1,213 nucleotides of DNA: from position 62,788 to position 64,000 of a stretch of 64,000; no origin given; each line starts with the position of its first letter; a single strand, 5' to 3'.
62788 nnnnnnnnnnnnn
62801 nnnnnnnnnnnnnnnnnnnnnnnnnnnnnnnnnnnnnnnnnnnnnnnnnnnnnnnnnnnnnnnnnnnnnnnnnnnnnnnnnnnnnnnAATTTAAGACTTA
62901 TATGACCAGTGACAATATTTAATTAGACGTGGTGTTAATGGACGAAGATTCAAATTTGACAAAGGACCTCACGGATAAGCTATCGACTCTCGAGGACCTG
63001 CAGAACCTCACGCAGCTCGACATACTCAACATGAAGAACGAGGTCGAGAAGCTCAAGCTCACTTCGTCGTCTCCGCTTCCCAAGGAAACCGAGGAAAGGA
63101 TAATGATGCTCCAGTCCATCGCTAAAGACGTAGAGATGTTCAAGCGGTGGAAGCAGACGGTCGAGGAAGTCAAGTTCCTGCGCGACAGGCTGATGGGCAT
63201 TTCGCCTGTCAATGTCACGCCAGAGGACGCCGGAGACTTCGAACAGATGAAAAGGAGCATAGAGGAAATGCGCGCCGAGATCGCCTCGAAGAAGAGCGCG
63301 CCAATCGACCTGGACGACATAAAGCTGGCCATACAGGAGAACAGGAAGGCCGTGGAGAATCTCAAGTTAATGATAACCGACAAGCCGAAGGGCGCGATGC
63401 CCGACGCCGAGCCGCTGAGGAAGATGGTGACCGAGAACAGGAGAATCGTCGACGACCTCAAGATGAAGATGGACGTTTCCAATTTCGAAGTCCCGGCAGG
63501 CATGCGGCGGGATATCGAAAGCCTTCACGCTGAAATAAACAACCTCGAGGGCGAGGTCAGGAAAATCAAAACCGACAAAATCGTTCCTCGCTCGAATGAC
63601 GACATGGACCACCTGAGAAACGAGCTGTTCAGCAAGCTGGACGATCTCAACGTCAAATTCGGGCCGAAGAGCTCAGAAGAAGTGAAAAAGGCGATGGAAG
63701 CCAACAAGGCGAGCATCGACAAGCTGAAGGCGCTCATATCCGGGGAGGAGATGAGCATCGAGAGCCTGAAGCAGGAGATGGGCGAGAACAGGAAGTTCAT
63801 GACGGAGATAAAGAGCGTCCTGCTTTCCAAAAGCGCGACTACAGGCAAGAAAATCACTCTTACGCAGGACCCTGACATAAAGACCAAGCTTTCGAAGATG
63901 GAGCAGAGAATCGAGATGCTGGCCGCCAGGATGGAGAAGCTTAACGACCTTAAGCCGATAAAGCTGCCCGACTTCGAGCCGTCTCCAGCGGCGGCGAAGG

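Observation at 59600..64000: Cluster of four archaeal type-IV-pilin-like genes plus a membrane-anchored protein and a long coiled-coil protein; no assembly ATPase in view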

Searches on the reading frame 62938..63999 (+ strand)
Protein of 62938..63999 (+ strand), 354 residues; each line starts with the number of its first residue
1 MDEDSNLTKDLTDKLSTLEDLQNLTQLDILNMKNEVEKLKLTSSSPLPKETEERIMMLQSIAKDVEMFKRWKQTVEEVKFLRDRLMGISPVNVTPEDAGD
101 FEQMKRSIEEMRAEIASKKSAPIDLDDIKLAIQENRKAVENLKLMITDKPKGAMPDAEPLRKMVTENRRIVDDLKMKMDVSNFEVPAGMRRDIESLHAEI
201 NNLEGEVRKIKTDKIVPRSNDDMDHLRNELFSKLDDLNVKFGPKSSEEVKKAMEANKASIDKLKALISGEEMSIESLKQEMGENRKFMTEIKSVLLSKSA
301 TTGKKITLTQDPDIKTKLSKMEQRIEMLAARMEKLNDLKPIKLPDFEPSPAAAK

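Call 7: search_protein_families(library=pfam, proteins=[window:62938-63999:+], max_evalue=1)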
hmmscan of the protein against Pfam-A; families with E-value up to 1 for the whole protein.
window:62938-63999:+ (354 aa): 11 families
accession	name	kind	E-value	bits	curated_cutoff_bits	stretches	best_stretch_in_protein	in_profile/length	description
PF12795.12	MscS_porin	-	0.0038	17.3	34.4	1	250-332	91-172/238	Mechanosensitive ion channel porin domain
PF01442.23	Apolipoprotein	-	0.0076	16.4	90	1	192-331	5-140/190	Apolipoprotein A1/A4/E domain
PF11473.13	B2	-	0.027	14.7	25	1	169-210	14-55/73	RNA binding protein B2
PF16830.10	NBD94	-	0.028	15.4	25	1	193-268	14-89/91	Nucleotide-Binding Domain 94 of RH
PF03961.19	FapA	-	0.06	13.4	31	1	282-341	121-180/272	Flagellar Assembly Protein A beta solenoid domain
PF12277.13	DUF3618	-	0.061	14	24.9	0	222-244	10-32/47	Protein of unknown function (DUF3618)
PF07544.18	Med9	-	0.11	13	26.9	0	306-337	40-71/80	RNA polymerase II transcription mediator complex subunit 9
PF01486.22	K-box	-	0.24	12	30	1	189-234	11-56/93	K-box region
PF24915.1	Spectrin_SESTD1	-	0.25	12.2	27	0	70-116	5-51/110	SESTD1-like, spectrin repeat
PF19263.5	DUF5906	-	0.34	12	27.6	0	247-280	53-86/114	Family of unknown function (DUF5906)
PF07739.18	TipAS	-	0.37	11.7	23.8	0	234-322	15-103/117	TipAS antibiotic-recognition domain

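Call 8: search_protein_families(library=ncbifam, proteins=[window:62938-63999:+], max_evalue=1)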
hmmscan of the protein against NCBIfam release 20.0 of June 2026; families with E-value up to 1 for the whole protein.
window:62938-63999:+ (354 aa): 3 families
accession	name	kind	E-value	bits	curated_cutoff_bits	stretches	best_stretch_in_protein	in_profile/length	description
NF038379.2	amino_Aden_PurZ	exception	0.41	9.8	300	1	261-335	62-138/293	succino-amino-deoxyadenylate synthase PurZ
NF047331.1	phage_HTJ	equivalog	0.43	10.4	33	0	101-119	31-49/59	phage head-tail joining protein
NF045780.1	TrlF_fam_ATP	equivalog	0.76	8.4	350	1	187-335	515-666/944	TrlF family AAA-like ATPase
